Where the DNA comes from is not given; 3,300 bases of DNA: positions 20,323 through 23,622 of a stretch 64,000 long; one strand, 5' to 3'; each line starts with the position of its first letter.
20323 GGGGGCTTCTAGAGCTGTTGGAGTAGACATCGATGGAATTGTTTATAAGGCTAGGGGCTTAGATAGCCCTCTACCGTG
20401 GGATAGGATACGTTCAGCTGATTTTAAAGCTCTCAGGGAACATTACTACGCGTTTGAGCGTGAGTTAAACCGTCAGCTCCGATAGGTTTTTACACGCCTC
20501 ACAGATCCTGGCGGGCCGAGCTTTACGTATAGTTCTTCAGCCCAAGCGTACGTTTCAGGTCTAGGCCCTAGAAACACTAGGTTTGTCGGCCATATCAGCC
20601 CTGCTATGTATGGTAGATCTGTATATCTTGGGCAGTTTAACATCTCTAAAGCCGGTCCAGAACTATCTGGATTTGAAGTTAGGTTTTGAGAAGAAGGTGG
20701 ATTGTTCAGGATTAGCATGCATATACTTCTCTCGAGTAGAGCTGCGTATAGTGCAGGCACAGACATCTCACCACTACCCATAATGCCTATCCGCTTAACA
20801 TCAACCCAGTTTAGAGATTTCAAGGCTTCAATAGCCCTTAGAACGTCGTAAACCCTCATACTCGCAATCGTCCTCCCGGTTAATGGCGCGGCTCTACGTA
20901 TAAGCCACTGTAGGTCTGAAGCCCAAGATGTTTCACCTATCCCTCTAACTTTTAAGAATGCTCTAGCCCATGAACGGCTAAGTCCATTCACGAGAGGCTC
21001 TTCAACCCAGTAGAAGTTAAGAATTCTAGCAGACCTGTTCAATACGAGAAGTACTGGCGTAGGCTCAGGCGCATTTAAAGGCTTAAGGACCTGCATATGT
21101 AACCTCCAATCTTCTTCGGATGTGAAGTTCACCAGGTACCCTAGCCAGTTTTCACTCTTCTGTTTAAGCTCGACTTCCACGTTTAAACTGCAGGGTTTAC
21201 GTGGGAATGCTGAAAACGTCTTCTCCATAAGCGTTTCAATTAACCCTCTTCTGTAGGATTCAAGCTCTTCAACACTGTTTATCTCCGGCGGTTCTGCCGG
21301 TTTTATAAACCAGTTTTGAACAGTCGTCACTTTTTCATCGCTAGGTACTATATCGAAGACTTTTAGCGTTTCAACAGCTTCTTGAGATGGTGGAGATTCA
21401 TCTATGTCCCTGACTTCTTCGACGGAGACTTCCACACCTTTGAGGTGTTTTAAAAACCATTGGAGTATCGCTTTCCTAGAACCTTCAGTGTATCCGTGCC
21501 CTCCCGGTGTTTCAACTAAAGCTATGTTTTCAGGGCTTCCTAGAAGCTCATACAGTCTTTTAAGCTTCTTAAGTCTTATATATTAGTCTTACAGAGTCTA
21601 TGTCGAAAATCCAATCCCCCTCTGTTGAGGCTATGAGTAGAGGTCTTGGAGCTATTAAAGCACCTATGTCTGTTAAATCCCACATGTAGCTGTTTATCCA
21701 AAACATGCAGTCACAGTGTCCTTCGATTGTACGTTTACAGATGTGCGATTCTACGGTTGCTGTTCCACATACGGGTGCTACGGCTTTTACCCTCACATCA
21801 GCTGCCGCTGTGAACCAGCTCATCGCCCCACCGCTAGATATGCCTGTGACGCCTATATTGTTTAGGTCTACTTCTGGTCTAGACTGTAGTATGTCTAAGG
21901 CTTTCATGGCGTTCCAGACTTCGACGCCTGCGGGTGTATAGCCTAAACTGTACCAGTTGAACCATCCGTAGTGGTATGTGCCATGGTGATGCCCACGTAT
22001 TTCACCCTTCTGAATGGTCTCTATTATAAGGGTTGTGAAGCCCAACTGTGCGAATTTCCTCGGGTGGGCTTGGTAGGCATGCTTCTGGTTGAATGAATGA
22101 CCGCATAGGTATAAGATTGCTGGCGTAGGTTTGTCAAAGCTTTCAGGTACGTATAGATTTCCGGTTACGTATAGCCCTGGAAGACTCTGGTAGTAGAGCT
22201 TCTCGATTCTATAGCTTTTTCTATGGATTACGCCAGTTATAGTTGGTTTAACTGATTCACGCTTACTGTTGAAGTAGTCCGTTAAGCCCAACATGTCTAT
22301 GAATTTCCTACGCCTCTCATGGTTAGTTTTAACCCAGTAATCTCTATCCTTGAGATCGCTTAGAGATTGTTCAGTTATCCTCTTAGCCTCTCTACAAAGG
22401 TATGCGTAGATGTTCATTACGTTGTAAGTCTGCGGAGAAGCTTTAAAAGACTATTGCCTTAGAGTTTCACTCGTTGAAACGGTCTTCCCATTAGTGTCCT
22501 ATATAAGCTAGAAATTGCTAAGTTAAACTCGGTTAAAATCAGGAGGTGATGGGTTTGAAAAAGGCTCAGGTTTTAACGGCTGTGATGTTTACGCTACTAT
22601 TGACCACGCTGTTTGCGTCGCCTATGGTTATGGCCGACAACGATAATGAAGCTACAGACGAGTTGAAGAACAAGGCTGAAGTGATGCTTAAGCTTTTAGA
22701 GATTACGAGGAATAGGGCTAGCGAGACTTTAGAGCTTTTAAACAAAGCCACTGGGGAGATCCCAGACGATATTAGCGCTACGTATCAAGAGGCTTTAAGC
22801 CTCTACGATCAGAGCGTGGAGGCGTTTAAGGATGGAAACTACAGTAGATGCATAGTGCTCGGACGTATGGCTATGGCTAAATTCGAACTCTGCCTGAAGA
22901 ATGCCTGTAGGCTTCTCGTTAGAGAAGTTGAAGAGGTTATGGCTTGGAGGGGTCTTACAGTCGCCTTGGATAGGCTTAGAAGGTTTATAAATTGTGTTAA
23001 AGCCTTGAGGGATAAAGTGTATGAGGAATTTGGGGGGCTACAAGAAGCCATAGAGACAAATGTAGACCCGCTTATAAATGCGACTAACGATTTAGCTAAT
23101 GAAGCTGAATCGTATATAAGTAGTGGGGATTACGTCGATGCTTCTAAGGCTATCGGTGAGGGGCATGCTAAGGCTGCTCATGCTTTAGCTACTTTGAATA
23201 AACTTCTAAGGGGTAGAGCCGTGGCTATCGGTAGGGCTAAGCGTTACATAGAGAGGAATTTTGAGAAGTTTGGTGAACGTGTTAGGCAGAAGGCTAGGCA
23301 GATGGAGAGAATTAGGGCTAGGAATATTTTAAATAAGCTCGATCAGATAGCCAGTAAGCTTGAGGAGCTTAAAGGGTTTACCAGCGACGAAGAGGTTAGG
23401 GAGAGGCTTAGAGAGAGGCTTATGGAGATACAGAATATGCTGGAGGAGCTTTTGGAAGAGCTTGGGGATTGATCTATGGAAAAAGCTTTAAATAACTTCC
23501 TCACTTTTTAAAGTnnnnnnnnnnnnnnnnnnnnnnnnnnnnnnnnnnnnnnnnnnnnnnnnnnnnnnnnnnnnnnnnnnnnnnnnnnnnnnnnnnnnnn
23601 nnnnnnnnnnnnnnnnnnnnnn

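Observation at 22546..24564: Secreted helical protein plus ToxR-like membrane-anchored wHTH regulator with sequon-rich extracellular domain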

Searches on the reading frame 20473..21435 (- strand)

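Call 3: search_protein_families(library=pfam, proteins=[window:20473-21435:-], max_evalue=1)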
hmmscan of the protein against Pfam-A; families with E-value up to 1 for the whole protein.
window:20473-21435:- (320 aa): 1 family
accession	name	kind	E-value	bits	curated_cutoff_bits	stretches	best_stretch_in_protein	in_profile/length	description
PF05448.18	AXE1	-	0.00094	18.5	21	1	100-240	57-202/321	Acetyl xylan esterase (AXE1)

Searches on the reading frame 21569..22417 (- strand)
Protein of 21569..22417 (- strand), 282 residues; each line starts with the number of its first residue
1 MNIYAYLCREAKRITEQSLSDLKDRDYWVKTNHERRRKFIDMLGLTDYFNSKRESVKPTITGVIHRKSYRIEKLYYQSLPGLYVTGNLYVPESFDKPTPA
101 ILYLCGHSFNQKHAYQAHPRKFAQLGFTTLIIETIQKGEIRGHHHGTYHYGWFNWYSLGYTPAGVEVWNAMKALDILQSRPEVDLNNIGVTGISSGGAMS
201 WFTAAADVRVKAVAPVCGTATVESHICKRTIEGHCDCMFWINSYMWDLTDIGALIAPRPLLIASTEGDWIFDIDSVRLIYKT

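Call 3: search_protein_families(library=pfam, proteins=[window:21569-22417:-], max_evalue=1)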
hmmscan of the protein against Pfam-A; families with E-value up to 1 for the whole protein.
window:21569-22417:- (282 aa): 11 families
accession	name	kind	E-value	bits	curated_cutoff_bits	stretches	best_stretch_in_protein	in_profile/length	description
PF05448.18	AXE1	-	7.8e-09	35.2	21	1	67-216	52-206/321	Acetyl xylan esterase (AXE1)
PF22244.2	GCE_fung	-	2.2e-07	31.4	27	1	88-213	16-132/231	Glucuronyl esterase, fungi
PF10142.15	PhoPQ_related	-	2.7e-06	26.8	20.3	1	162-217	148-203/367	PhoPQ-activated pathogenicity-related protein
PF01738.24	DLH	-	1.4e-05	25.3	21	1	164-226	74-136/217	Dienelactone hydrolase family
PF02129.25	Peptidase_S15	-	2.7e-05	24.4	23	1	87-225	8-135/262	X-Pro dipeptidyl-peptidase (S15 family)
PF12715.13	Abhydrolase_7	-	3.3e-05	23.7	21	1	49-110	65-126/388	Abhydrolase family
PF08840.17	BAAT_C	-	7.8e-05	23.3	20.9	1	172-224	8-60/210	BAAT / Acyl-CoA thioester hydrolase C terminal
PF00326.27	Peptidase_S9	-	8.3e-05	22.6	22.6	1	143-231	21-110/213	Prolyl oligopeptidase family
PF20434.5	BD-FAE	-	0.0073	16.3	26.8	0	182-206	85-109/215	BD-FAE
PF12740.14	PETase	-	0.034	14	28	1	180-217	119-156/263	PET hydrolase-like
PF01764.32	Lipase_3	-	0.19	12.1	22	1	145-206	31-83/140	Lipase (class 3)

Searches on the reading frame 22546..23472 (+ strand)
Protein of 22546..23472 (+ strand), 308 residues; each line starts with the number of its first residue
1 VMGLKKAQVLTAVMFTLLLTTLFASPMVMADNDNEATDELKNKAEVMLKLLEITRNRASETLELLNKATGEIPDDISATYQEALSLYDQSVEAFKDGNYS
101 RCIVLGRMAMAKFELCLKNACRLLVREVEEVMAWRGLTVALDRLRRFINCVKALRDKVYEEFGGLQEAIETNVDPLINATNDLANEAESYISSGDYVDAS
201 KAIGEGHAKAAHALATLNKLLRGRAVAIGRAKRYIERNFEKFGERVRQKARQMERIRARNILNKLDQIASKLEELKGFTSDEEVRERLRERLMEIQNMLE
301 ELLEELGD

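Call 3: search_protein_families(library=pfam, proteins=[window:22546-23472:+], max_evalue=1)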
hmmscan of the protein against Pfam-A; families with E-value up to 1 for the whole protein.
window:22546-23472:+ (308 aa): 10 families
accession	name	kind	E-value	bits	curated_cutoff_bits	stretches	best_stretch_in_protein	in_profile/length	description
PF01442.23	Apolipoprotein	-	0.0012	19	90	1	240-306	98-170/190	Apolipoprotein A1/A4/E domain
PF16591.11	HBM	-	0.013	15.4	29.8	0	256-301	42-86/254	Helical bimodular sensor domain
PF12205.13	GIT1_C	-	0.043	14.5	25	0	165-221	53-105/110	G protein-coupled receptor kinase-interacting protein 1 C term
PF03081.22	Exo70_C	-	0.063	12.8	24.1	1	237-306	50-121/372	Exo70 exocyst complex subunit C-terminal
PF04212.24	MIT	-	0.11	13.1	30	1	62-96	5-36/66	MIT (microtubule interacting and transport) domain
PF18411.6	Annexin_2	-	0.21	12.3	25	0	217-272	33-88/93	Annexin-like domain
PF07719.23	TPR_2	-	0.21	12.2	27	0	183-204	4-25/34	Tetratricopeptide repeat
PF18433.6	DUF5610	-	0.41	11.6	26.4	0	32-87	59-114/117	Domain of unknown function (DUF5610)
PF09440.15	eIF3_N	-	0.48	11.2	26.8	0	257-301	70-114/133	eIF3 subunit 6 N terminal domain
PF05942.16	PaREP1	-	0.72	10.2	24.4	0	179-247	5-80/115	Archaeal PaREP1/PaREP8 family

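Call 4: search_protein_families(library=ncbifam, proteins=[window:22546-23472:+], max_evalue=1)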
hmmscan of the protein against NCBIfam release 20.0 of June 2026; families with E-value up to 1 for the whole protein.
window:22546-23472:+ (308 aa): 5 families
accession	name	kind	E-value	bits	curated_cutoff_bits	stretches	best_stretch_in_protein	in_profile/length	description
NF041192.2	encap_f4c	exception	0.0095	15.9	90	1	80-153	10-81/97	family 4C encapsulin nanocompartment shell protein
NF052504.1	sll1863_fam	domain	0.059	13.6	35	1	32-95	26-89/93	sll1863 family stress response protein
TIGR02837.1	spore_II_R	equivalog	0.089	12.3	151.9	1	266-307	62-104/168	stage II sporulation protein R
NF009410.0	PRK12771.1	subfamily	0.14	10.6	516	1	174-274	397-498/566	NAD(P)-binding protein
NF047958.1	broad_LIC11966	domain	0.2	11.9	40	1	234-304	15-85/134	LIC11966 family surface protein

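Call 6: find_homologous_proteins(query=window:22546-23469:+)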
Query window:22546-23469:+ (308 aa): 15 proteins with E <= 0.001 among 6188 candidates.
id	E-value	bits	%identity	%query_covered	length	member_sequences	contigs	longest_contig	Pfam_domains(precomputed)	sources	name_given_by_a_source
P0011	2.0e-188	642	100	99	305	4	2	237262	-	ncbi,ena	-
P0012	4.1e-157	540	84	99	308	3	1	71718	-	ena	-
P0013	6.9e-156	536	85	99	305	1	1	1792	-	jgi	-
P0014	1.6e-147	508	80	99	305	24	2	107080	-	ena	-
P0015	4.8e-133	461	80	91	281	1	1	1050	-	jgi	jgi:mevalonate kinase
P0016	2.7e-131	455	79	92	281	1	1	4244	-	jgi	jgi:hypothetical protein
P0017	5.2e-131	454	79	92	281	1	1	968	-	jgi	jgi:hypothetical protein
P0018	6.0e-129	447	78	92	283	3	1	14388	-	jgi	jgi:hypothetical protein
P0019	2.5e-126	439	76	92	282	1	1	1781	-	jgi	jgi:hypothetical protein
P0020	4.0e-125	435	69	96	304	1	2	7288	-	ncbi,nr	ncbi:hypothetical protein KEJ48_07735 [Candidatus Bathyarchaeota archaeon]|nr:hypothetical protein [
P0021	2.2e-123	429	69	96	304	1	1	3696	-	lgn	-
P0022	3.6e-123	428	70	96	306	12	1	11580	-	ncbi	ncbi:MAG: hypothetical protein QXG56_06050 [Candidatus Bathyarchaeia archaeon]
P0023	4.0e-119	415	67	96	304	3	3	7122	-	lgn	-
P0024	7.0e-119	414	67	99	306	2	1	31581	-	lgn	-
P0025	2.4e-87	311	78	65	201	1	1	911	-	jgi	jgi:mevalonate kinase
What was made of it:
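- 22542..22550 (+): Shine-Dalgarno-like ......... ahead of the probable TTG start (22555) of ORF1. Database copy P0011 (305 aa, 100% identical) starts at TTG 22555 (call 6).
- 22546..23472 (+): ORF1: a secreted all-helical bundle protein (308 aa from GTG). The Sec-type signal peptide covers residues 1-30 and ends in VMA. It has an invariant G-N-Y-[ST] sequon hairpin at residues 97-100 and a second G-D-Y hairpin at 194-196. Homologues occur only in Bathyarchaeia (call 6).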

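Call 39: predict_structure(alignment_id=A4)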
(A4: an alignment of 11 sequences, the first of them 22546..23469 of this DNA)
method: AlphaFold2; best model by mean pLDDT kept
length: 308 residues; sequences in the alignment: 11
mean_pLDDT: 78.4   pTM: 0.47
mean pLDDT of the five models: 78.4, 78.1, 76.7, 74.8, 73.2
residues with pLDDT >= 90: 101; 70-90: 140; 50-70: 32; < 50: 35
segments of 3 or more residues with pLDDT < 50: 1-34
pLDDT, mean of each block of 10 residues (from residue 1): 37 44 34 59 89 87 84 92 96 93 92 88 75 81 93 90 86 96 97 89 93 92 79 71 66 72 77 67 66 79 65
secondary structure, 60 per line:
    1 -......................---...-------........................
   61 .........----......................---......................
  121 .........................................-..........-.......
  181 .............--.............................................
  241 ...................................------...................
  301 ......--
elements in order: H2-23 H37-69 H74-95 H99-161 H163-172 H174-193 H196-275 H282-306
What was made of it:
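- Checked: ORF1 is a helical bundle (helices 37-69, 74-95, 99-161, 163-193, 196-275, 282-306; pLDDT 78) rather than a demonstrable coiled coil (call 39).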

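Call 42: fold_search(model_id=the predicted structure, library=pdb)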
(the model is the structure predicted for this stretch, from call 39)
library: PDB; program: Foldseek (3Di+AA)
matches with E <= 10: 274; with E <= 0.001: 0
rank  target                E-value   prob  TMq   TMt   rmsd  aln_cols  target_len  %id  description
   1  8ubg_A                1.5e-01  0.33  0.16  0.20  24.3       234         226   12  DpHF19 filament (released 2024-04-10)
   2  1l7c_C                2.1e-01  0.44  0.19  0.23  19.3       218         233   16  alpha-catenin fragment, residues 385-651 (released 2002-06-19)
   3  1l7c_B                3.0e-01  0.38  0.20  0.24  20.5       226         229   17  alpha-catenin fragment, residues 385-651 (released 2002-06-19)
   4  4uy3                  3.3e-01  0.47  0.22  0.30  10.3       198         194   14  Cytoplasmic domain of bacterial cell division protein ezra (released 2014-10-22)
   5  6m3q_F                4.2e-01  0.23  0.21  0.22  30.1       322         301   15  Crystal structure of AnkB/beta4-spectrin complex (released 2020-05-13)
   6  9wyp_X                4.4e-01  0.44  0.18  0.29   9.7       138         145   12  The PSI-ACPI supercomplex from the cryptophyte Chroomonas placoidea (released 2026-01-07)
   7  7n6g_3H               4.4e-01  0.25  0.20  0.20  43.4       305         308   18  C1 of central pair (released 2022-05-18)
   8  8uao_A                5.9e-01  0.18  0.17  0.22  25.2       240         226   14  DpHF18 filament (released 2024-04-10)
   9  2odv                  6.2e-01  0.51  0.24  0.31  11.2       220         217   10  Crystal structure of a fragment of the plakin domain of plectin, Cys to Ala mutant. (released 2007-03-13)
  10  7unh_B                6.9e-01  0.16  0.15  0.19  23.1       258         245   13  De novo designed chlorophyll dimer protein in apo state, SP2 (released 2023-04-19)
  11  9cpb_5T               7.9e-01  0.08  0.13  0.13  29.9       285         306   14  Atomic model of bovine Fallopian tube cilia doublet microtubule (48-nm periodicity) (released 2024-10-30)
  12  9dbf                  8.3e-01  0.23  0.17  0.16  25.4       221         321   11  Zn-Bound Structure of a Single-Chain Tet4 Variant with an L42W Mutation (released 2025-08-06)
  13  9y0i_B                1.0e+00  0.20  0.14  0.25  21.6       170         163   19  Crystal structure of designed switching homodimer CSD20f3A (released 2025-09-10)
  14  4ons_C                1.4e+00  0.23  0.24  0.31  14.5       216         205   12  Structural and thermodynamic characterization of cadherin-beta-catenin-alpha-catenin complex formation (released 2014-04-09)
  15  2v0o_C                1.4e+00  0.30  0.26  0.28  27.4       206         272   12  FCHO2 F-BAR domain (released 2007-06-26)
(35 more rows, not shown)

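Call 54: search_protein_families(library=padloc, proteins=[window:22546-23472:+], max_evalue=0.1)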
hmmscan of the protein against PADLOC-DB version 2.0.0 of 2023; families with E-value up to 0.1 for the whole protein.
window:22546-23472:+ (308 aa): 7 families
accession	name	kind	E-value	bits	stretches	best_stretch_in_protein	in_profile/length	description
PDLC03859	LmuB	-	0.00046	17.5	1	71-306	280-486/611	-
PDLC00604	ZorA1|ZorA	-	0.00062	16.3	1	112-302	209-401/639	MotA/ExbB/TolQ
PDLC03958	SngA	-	0.0013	16.4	1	50-305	204-426/528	-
PDLC03868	LmuB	-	0.0014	15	0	106-216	170-274/1035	-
PDLC00600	ZorA1|ZorA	-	0.0022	14.6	1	211-277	432-498/677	MotA/ExbB/TolQ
PDLC02881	DpdH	-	0.014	11.3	0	34-100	909-976/1071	DpdH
PDLC00006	DruC1|DruC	-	0.05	10.1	1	136-300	165-324/626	Unknown function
